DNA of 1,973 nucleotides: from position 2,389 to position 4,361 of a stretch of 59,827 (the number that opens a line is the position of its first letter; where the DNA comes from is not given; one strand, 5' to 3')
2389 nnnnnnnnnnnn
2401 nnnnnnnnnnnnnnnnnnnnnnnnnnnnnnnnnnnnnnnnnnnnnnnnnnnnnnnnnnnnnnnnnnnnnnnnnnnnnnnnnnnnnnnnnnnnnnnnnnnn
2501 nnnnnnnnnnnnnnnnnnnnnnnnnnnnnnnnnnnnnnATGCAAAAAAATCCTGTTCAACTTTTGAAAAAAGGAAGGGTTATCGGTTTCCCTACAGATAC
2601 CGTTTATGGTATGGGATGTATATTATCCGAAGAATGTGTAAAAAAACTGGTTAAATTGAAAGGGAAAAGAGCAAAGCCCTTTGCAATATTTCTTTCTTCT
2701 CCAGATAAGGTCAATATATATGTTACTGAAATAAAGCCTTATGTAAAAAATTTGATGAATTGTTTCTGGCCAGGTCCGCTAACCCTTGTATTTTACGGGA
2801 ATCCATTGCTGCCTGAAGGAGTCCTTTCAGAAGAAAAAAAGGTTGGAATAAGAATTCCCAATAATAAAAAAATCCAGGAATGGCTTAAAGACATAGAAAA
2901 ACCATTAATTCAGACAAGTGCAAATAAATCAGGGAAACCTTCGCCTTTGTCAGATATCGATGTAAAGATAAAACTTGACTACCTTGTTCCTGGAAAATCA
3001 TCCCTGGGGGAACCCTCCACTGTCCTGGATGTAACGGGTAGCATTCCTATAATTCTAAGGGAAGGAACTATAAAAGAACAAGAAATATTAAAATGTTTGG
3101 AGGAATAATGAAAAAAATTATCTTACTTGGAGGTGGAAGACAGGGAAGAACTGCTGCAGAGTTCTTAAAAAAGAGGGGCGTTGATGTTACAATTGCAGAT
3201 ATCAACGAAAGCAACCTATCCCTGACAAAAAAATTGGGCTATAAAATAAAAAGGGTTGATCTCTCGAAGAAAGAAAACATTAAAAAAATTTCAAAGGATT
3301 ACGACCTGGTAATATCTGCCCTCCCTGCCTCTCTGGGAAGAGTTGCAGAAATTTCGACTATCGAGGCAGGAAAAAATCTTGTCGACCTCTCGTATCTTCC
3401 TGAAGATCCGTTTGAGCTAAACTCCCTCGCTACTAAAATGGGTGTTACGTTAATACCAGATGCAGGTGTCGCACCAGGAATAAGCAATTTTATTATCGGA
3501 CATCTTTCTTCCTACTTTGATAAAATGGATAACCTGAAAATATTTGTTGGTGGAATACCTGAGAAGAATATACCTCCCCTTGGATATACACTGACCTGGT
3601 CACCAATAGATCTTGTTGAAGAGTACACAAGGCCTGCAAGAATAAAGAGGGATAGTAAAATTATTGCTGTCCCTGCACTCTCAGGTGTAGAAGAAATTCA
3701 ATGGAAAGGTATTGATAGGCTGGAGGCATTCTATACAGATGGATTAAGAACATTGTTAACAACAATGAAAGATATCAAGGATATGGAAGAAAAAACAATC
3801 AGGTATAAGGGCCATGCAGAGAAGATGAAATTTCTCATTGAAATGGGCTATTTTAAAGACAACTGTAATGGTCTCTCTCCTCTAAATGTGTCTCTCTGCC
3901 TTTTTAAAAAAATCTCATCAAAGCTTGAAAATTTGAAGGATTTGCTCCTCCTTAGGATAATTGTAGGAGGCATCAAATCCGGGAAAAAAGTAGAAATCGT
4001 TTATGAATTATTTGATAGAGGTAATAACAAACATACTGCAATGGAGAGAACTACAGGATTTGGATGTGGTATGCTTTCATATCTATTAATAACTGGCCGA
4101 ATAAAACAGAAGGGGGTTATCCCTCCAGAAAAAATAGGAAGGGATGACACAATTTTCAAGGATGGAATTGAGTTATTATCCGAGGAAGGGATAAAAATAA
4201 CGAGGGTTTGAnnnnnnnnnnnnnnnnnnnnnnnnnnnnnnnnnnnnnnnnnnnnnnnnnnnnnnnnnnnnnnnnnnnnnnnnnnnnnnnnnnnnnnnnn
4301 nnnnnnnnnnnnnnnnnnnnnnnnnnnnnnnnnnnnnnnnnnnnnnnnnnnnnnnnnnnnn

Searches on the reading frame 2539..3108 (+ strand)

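Call 22: search_protein_families(library=pfam, proteins=[window:2539-3108:+], max_evalue=0.00001)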
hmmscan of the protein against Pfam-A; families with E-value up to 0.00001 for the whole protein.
window:2539-3108:+ (189 aa): 1 family
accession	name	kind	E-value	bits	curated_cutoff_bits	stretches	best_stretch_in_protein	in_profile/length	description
PF01300.24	Sua5_yciO_yrdC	-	5.2e-44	150.3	25.1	1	8-176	2-178/178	Telomere recombination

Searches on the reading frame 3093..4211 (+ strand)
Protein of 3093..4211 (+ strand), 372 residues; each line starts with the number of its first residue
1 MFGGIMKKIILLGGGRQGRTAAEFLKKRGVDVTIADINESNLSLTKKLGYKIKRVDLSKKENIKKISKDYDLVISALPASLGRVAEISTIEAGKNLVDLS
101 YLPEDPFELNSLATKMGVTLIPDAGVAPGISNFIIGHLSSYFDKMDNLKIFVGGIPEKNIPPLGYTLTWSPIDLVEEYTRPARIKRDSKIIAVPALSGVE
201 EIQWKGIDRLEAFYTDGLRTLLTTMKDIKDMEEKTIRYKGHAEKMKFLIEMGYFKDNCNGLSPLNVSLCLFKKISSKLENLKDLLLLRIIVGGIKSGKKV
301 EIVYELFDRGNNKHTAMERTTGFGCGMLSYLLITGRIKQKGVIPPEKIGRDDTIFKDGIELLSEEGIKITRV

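Call 22: search_protein_families(library=pfam, proteins=[window:3093-4211:+], max_evalue=0.00001)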
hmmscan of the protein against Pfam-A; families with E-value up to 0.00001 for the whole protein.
window:3093-4211:+ (372 aa): 3 families
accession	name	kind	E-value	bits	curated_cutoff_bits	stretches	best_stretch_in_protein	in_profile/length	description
PF16653.10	Sacchrp_dh_C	-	2.3e-37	130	31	1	125-367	1-265/265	Saccharopine dehydrogenase C-terminal domain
PF03435.24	Sacchrp_dh_NADP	-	1.6e-11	45.1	25.1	1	9-121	1-129/129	Saccharopine dehydrogenase NADP binding domain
PF01262.27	AlaDh_PNT_C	-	2.7e-07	30.7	23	1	7-77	29-100/214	Alanine dehydrogenase/PNT, C-terminal domain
